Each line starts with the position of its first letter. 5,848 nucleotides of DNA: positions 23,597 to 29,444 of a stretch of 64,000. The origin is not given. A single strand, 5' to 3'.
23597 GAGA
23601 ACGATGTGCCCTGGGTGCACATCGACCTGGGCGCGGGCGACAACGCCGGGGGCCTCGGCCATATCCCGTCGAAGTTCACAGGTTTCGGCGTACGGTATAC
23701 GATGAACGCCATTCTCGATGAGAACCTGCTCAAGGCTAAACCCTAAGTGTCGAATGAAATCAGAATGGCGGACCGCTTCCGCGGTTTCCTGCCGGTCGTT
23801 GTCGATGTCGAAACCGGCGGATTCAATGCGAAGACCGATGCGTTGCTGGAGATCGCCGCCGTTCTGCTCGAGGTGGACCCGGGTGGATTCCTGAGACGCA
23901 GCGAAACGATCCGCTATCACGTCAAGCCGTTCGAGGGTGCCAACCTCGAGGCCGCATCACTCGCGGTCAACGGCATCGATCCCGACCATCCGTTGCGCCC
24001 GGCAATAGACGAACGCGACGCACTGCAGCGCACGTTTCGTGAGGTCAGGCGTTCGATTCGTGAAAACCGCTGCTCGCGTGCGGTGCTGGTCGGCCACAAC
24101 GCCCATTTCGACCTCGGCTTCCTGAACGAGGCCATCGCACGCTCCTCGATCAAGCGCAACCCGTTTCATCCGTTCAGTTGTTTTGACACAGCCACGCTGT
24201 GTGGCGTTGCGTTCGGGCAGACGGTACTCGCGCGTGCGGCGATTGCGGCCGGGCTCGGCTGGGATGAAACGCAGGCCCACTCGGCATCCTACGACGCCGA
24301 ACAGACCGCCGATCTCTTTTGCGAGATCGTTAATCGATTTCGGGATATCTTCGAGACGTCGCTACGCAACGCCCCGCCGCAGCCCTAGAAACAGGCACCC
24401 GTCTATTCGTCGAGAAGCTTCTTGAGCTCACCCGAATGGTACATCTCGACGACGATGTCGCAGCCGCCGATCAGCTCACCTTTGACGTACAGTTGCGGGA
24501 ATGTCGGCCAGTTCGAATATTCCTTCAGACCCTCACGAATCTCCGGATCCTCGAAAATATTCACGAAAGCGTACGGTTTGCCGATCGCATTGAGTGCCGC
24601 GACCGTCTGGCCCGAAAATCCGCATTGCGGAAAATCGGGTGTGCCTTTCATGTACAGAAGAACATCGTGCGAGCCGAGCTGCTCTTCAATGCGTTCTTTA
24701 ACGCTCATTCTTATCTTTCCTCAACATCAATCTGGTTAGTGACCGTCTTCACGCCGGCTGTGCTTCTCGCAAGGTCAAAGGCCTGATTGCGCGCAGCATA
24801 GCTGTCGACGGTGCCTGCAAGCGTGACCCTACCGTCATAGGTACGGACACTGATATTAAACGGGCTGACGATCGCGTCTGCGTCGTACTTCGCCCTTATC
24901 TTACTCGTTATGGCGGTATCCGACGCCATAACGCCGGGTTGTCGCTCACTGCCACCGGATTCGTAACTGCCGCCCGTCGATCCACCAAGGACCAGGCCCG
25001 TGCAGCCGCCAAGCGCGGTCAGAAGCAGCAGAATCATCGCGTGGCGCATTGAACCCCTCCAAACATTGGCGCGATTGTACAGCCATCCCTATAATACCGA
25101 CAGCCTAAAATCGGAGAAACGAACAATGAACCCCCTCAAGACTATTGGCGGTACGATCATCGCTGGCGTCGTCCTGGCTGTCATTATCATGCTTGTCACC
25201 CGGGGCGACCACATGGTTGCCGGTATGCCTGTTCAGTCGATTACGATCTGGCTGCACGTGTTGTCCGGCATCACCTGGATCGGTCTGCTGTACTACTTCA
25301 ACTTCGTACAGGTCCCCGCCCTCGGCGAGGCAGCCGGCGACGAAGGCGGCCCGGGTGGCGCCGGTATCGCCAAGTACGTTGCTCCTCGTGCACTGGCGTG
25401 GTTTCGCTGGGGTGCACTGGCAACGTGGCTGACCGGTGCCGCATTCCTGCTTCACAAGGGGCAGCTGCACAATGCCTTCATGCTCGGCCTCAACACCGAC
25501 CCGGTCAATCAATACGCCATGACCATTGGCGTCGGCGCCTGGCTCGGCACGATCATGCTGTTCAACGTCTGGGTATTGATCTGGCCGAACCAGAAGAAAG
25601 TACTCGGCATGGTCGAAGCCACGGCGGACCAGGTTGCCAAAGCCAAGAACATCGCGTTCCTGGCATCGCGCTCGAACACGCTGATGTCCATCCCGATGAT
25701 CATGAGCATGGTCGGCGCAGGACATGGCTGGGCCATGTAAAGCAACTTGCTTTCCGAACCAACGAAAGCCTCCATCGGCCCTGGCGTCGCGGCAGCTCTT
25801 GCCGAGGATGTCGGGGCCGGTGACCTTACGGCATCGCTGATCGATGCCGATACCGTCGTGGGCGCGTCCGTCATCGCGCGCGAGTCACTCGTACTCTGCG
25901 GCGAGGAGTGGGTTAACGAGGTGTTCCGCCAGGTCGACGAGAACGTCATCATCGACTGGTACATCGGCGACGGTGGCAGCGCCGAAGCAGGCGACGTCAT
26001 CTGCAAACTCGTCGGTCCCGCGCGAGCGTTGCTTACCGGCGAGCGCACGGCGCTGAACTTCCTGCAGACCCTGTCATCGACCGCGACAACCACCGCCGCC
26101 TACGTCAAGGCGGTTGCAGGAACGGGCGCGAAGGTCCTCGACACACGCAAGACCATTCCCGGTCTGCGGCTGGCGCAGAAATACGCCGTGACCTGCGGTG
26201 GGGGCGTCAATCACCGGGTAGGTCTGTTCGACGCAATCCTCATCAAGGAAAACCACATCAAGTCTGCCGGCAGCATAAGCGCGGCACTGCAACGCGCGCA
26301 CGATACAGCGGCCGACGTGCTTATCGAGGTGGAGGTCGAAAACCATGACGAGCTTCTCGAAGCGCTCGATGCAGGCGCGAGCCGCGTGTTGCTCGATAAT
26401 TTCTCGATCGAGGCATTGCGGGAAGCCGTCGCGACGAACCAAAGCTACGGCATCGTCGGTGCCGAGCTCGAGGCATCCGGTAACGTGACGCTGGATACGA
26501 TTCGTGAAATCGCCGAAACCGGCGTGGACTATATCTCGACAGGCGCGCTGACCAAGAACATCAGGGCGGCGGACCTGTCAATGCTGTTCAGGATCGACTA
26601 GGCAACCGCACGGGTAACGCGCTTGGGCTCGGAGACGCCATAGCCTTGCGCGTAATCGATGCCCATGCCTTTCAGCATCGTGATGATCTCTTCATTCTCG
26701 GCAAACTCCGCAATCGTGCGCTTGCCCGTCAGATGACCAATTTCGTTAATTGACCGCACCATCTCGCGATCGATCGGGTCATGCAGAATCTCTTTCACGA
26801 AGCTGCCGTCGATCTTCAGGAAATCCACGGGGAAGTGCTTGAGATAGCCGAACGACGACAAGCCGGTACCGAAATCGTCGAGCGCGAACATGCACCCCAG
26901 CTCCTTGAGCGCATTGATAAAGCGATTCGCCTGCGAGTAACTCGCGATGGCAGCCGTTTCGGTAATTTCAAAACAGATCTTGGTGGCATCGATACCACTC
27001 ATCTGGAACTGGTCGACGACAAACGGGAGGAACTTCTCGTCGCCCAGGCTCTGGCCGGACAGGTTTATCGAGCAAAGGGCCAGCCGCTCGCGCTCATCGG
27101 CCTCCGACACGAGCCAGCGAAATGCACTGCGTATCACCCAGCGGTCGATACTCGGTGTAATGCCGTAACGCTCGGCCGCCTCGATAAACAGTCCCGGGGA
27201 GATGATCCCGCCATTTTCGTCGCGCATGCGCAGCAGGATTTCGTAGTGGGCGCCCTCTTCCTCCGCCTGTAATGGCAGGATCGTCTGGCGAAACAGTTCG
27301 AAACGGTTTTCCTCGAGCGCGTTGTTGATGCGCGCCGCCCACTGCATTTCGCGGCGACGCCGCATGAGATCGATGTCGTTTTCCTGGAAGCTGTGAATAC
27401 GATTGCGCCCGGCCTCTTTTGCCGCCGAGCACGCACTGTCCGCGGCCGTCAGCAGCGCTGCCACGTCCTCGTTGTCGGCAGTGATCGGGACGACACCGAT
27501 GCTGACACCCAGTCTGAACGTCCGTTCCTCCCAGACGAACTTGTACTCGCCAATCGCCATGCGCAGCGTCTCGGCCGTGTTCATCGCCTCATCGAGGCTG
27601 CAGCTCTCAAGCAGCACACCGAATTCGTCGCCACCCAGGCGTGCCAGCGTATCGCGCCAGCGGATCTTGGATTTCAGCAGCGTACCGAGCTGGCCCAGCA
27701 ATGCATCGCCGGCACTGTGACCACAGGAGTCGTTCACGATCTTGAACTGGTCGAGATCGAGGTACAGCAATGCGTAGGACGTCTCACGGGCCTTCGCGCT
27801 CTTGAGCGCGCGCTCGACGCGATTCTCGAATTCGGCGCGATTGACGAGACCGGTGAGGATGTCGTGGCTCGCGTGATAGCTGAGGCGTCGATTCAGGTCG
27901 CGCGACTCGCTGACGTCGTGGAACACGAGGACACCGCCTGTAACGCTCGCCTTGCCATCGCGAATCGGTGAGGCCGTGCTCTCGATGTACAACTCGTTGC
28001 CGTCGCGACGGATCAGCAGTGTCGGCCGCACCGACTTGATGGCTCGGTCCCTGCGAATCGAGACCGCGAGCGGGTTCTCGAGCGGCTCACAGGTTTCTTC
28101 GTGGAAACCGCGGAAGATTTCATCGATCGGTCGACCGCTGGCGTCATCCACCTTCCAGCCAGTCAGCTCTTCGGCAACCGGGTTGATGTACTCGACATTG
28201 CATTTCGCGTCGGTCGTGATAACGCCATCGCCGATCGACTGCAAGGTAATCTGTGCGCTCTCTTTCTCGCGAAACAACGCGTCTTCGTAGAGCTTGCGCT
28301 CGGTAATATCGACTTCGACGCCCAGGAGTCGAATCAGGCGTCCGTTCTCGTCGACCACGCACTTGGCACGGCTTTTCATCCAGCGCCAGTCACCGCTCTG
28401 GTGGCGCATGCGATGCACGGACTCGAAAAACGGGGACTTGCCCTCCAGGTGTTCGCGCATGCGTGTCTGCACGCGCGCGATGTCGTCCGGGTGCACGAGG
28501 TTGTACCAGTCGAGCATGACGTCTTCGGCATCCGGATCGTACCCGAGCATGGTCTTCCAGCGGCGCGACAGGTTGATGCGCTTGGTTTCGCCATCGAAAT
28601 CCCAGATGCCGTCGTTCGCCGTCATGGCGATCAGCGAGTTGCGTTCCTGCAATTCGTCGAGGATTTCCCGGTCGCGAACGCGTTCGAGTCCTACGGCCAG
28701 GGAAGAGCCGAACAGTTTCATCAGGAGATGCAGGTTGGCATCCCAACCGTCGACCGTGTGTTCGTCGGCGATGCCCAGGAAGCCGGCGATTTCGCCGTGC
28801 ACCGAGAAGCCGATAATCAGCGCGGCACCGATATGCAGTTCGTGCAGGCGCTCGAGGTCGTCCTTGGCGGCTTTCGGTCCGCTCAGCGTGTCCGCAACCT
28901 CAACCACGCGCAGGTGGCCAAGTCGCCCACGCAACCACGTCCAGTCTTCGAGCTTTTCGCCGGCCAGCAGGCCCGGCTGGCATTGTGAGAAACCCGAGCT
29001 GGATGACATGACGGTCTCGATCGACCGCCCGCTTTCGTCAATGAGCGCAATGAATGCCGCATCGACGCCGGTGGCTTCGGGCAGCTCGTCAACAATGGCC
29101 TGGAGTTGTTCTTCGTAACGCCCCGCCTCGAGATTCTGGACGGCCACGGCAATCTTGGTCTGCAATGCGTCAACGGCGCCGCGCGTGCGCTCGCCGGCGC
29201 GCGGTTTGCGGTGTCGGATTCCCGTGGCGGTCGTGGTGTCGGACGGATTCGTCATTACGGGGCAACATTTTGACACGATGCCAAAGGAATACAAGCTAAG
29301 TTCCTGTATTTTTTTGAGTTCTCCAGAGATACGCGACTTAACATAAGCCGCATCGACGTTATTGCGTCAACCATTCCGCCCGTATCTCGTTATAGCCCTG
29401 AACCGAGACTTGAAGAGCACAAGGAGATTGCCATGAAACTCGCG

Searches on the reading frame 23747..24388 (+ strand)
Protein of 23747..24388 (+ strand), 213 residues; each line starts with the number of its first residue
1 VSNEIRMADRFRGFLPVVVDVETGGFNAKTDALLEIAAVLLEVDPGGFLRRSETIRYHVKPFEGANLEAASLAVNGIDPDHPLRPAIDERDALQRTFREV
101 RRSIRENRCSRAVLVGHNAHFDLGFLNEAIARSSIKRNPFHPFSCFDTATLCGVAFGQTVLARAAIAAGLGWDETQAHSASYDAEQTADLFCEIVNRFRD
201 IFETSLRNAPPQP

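Call 61: search_protein_families(library=pfam, proteins=[window:23747-24388:+], max_evalue=0.00001)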
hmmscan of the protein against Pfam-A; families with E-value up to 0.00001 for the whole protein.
window:23747-24388:+ (213 aa): 1 family
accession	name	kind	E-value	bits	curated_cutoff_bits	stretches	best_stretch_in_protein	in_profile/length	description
PF00929.31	RNase_T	-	1.6e-20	74.7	24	1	17-191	1-164/164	Exonuclease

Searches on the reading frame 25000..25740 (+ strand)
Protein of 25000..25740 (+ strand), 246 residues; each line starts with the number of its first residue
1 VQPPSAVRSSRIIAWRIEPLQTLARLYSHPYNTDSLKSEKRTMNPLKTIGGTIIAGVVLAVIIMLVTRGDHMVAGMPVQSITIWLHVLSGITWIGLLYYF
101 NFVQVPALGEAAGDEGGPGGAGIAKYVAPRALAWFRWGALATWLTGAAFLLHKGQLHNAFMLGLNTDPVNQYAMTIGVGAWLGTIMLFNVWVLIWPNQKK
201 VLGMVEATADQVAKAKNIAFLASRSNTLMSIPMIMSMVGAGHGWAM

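Call 61: search_protein_families(library=pfam, proteins=[window:25000-25740:+], max_evalue=0.00001)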
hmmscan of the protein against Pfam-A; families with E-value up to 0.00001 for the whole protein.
window:25000-25740:+ (246 aa): 1 family
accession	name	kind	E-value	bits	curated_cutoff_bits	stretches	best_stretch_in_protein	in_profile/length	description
PF06181.16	Urate_ox_N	-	9e-17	61.9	26.9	1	173-241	171-239/295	Urate oxidase N-terminal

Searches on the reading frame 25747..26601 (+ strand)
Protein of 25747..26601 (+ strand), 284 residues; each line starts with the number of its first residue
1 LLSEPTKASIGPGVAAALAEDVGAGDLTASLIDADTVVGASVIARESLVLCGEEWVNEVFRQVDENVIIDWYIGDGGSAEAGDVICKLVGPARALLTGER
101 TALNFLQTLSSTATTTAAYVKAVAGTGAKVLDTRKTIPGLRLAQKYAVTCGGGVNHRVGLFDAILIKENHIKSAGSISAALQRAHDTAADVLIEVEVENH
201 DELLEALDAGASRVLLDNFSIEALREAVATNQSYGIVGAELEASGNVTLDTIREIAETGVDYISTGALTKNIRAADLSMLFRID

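Call 61: search_protein_families(library=pfam, proteins=[window:25747-26601:+], max_evalue=0.00001)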
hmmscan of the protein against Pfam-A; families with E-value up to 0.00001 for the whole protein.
window:25747-26601:+ (284 aa): 2 families
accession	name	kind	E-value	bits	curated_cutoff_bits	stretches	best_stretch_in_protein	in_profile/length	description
PF01729.25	QRPTase_C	-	4.5e-55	186.4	23.1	1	113-279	2-168/169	Quinolinate phosphoribosyl transferase, C-terminal domain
PF02749.22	QRPTase_N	-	1.5e-20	73.6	27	1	26-110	1-82/82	Quinolinate phosphoribosyl transferase, N-terminal domain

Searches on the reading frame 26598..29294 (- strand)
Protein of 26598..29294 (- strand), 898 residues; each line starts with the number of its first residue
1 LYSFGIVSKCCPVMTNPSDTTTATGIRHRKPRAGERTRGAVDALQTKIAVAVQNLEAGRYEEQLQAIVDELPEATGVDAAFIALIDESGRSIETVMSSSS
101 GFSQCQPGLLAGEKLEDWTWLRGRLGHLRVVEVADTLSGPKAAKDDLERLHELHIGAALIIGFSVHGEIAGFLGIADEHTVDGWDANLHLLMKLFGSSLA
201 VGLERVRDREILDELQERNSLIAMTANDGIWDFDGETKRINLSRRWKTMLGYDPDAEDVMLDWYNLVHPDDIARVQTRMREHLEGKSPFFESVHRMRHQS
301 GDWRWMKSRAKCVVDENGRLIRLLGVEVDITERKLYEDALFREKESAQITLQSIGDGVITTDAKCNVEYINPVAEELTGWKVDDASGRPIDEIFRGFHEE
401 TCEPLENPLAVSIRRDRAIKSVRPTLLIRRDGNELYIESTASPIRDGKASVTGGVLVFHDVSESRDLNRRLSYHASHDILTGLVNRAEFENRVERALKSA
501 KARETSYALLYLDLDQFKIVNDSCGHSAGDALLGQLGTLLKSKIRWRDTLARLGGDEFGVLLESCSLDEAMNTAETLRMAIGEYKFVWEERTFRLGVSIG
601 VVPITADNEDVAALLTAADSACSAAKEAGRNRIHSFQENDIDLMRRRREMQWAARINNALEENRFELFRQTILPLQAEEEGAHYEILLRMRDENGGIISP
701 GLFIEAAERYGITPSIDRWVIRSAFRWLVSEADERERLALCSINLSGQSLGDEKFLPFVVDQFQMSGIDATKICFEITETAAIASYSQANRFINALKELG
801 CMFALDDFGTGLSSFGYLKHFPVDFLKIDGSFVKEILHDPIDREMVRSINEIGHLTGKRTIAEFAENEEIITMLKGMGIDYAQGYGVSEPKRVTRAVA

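Call 61: search_protein_families(library=pfam, proteins=[window:26598-29294:-], max_evalue=0.00001)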
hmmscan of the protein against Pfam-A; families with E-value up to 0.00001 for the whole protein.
window:26598-29294:- (898 aa): 7 families
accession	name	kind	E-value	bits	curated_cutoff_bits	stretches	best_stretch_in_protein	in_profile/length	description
PF00563.25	EAL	-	2.6e-59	200.9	31.3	1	655-890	3-236/236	EAL domain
PF00990.26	GGDEF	-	1.4e-41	142.4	23.8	1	475-632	1-161/161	Diguanylate cyclase, GGDEF domain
PF08447.18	PAS_3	-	2.7e-27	95.3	25.6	1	240-326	2-88/89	PAS fold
PF08448.16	PAS_4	-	7.6e-20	71.6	23.1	2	352-465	2-109/110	PAS fold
PF00989.32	PAS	-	8e-19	68.2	22.6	1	351-461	7-113/113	PAS fold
PF13426.13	PAS_9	-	6.4e-18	65.4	27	1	356-463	2-103/103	PAS domain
PF13188.13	PAS_8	-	2.9e-09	36.9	21.8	0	351-406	7-59/65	PAS domain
